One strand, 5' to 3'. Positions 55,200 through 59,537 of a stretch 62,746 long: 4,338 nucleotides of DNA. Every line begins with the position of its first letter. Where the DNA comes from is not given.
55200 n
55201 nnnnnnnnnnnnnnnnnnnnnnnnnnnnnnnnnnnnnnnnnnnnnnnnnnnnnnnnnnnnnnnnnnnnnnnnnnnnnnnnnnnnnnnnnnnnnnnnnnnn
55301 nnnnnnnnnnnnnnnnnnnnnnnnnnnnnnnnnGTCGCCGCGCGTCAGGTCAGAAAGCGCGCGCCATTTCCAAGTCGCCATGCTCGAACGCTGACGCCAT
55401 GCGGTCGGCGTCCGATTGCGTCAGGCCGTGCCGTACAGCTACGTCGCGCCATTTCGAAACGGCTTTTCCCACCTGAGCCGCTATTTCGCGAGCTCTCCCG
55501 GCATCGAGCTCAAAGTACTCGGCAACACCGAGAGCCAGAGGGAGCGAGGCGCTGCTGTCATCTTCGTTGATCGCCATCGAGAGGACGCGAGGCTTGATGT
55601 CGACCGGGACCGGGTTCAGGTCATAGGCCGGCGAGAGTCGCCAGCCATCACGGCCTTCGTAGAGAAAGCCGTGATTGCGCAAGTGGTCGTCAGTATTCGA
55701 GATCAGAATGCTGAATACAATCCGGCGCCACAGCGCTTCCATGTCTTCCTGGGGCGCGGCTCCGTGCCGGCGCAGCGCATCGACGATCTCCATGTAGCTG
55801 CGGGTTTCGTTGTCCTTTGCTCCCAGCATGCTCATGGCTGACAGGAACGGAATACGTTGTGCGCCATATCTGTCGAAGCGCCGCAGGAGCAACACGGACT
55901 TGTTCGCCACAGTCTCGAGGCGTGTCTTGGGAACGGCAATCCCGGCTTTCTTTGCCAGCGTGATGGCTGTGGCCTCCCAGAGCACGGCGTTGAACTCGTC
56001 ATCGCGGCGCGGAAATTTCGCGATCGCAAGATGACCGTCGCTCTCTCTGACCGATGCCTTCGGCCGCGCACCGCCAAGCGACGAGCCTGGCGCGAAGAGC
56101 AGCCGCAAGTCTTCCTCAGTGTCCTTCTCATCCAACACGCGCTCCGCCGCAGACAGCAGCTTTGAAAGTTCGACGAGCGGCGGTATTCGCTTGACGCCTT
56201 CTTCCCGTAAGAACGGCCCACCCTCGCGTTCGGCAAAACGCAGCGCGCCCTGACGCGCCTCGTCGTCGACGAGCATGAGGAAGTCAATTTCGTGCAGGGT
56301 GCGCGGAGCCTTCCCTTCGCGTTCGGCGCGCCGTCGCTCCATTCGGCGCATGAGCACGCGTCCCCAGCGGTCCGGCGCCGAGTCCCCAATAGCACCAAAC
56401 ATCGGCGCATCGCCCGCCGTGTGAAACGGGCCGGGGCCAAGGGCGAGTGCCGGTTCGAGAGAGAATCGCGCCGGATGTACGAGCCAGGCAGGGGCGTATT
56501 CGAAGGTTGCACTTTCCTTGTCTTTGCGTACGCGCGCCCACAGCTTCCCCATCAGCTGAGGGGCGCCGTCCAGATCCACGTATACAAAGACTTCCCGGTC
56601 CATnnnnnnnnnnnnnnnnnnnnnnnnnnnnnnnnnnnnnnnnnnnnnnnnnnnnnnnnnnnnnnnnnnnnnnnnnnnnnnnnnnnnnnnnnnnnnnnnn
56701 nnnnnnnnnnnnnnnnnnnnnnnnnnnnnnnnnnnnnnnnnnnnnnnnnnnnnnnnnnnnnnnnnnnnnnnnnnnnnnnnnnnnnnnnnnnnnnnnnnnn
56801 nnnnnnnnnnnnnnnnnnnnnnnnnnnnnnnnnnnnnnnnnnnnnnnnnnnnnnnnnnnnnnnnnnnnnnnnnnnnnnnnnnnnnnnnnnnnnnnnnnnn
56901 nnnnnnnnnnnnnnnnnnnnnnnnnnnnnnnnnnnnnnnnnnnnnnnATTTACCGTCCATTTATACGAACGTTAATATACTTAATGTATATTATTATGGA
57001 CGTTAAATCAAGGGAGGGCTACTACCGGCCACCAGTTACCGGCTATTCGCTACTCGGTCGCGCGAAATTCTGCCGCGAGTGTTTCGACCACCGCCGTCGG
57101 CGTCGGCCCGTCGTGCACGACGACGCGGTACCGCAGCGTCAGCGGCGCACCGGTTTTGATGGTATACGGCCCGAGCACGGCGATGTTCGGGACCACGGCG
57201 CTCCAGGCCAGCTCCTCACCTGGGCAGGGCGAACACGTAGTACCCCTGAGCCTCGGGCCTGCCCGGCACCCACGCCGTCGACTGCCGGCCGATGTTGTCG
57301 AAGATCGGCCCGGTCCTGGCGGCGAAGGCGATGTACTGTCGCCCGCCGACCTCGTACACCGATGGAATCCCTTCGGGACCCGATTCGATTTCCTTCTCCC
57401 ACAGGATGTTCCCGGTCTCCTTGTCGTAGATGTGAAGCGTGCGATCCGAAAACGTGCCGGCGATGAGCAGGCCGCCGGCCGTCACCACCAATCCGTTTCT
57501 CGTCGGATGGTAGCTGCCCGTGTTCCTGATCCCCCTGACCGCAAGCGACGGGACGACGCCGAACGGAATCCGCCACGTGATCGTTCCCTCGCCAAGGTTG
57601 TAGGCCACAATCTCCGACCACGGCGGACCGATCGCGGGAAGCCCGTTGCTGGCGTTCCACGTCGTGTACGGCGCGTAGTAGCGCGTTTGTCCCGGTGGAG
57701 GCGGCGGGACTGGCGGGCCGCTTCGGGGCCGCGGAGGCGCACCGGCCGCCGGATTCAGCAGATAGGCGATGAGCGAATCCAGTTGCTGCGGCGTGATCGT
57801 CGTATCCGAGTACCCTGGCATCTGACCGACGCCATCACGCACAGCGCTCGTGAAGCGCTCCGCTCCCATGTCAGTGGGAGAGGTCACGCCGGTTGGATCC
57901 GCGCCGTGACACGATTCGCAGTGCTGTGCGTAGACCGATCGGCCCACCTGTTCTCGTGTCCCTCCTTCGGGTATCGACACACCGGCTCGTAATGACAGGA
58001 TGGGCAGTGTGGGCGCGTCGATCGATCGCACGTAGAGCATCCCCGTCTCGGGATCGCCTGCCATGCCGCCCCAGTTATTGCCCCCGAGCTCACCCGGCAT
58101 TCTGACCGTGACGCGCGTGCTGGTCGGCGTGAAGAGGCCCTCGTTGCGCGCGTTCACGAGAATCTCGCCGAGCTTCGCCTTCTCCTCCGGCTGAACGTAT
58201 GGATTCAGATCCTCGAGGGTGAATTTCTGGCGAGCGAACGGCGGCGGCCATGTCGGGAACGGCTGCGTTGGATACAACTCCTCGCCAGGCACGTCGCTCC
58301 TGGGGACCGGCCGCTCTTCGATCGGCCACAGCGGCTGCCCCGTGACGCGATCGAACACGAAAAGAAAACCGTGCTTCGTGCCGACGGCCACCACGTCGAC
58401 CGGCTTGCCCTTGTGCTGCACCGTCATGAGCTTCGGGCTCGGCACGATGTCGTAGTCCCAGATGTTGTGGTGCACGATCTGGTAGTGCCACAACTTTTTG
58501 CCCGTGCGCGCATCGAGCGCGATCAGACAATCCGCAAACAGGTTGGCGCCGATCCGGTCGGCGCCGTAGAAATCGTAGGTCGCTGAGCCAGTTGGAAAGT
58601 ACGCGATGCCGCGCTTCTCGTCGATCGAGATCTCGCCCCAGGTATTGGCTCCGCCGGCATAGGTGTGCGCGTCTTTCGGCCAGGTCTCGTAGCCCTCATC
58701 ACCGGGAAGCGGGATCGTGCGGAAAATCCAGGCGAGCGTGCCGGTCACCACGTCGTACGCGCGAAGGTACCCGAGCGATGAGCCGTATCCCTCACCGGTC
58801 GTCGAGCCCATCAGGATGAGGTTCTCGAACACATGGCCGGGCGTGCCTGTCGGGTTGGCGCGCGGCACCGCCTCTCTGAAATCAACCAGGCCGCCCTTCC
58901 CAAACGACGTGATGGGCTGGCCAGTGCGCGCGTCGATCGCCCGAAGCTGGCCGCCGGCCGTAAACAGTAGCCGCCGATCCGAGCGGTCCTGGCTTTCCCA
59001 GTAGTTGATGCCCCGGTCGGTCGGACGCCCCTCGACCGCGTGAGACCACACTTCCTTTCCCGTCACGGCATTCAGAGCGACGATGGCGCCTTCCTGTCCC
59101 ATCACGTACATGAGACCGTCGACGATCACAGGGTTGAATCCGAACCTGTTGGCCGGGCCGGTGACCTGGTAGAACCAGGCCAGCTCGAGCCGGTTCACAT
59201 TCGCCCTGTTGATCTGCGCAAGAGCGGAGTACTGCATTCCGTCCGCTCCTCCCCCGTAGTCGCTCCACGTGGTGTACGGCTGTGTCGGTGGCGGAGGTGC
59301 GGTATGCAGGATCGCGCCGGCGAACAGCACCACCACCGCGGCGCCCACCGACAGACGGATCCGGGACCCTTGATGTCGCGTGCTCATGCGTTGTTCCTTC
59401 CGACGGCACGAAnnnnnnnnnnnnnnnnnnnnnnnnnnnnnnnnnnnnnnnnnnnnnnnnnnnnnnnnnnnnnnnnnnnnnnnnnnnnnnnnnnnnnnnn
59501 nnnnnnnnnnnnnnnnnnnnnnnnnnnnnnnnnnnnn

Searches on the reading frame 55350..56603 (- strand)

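Call 12: search_protein_families(library=pfam, proteins=[window:55350-56603:-], max_evalue=0.00001)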
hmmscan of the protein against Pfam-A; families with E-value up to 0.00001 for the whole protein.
window:55350-56603:- (417 aa): 1 family
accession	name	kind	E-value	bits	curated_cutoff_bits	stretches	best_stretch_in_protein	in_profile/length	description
PF07804.18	HipA_C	-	1e-50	172.8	30.5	1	174-385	1-213/213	HipA-like C-terminal domain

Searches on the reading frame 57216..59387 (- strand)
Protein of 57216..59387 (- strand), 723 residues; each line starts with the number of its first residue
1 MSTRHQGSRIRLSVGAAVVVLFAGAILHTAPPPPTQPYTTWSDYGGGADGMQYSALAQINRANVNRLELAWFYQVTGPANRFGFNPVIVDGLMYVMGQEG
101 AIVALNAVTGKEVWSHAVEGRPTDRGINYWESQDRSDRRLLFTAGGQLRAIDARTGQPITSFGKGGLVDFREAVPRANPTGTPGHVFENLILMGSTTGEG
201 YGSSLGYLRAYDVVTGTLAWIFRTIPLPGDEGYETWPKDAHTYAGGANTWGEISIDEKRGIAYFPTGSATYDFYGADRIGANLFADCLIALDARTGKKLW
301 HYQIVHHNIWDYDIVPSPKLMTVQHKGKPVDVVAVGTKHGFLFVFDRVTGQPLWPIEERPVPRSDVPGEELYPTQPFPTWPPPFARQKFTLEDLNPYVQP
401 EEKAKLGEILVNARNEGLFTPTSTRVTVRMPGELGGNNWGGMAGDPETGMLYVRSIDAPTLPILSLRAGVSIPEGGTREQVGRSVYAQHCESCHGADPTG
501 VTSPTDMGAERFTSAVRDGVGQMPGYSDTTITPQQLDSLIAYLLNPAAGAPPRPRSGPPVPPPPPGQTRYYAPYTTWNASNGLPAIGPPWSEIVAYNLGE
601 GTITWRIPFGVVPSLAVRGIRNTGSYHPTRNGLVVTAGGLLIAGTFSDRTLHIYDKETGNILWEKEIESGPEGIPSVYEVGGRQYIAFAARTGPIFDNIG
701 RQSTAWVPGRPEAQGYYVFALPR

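Call 12: search_protein_families(library=pfam, proteins=[window:57216-59387:-], max_evalue=0.00001)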
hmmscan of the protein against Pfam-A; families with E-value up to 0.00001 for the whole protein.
window:57216-59387:- (723 aa): 3 families
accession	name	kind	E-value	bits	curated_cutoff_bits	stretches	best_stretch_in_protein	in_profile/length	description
PF01011.28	PQQ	-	1.2e-167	559.6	26.7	2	41-467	1-447/595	Glucose/ethanol/alcohol dehydrogenase, beta-propeller domain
PF13360.13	PQQ_2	-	1.5e-19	71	27.6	1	70-159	56-141/233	Outer membrane protein assembly factor BamB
PF13442.11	Cytochrome_CBB3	-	2.5e-11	44.2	27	1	480-543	4-68/68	Cytochrome C oxidase, cbb3-type, subunit III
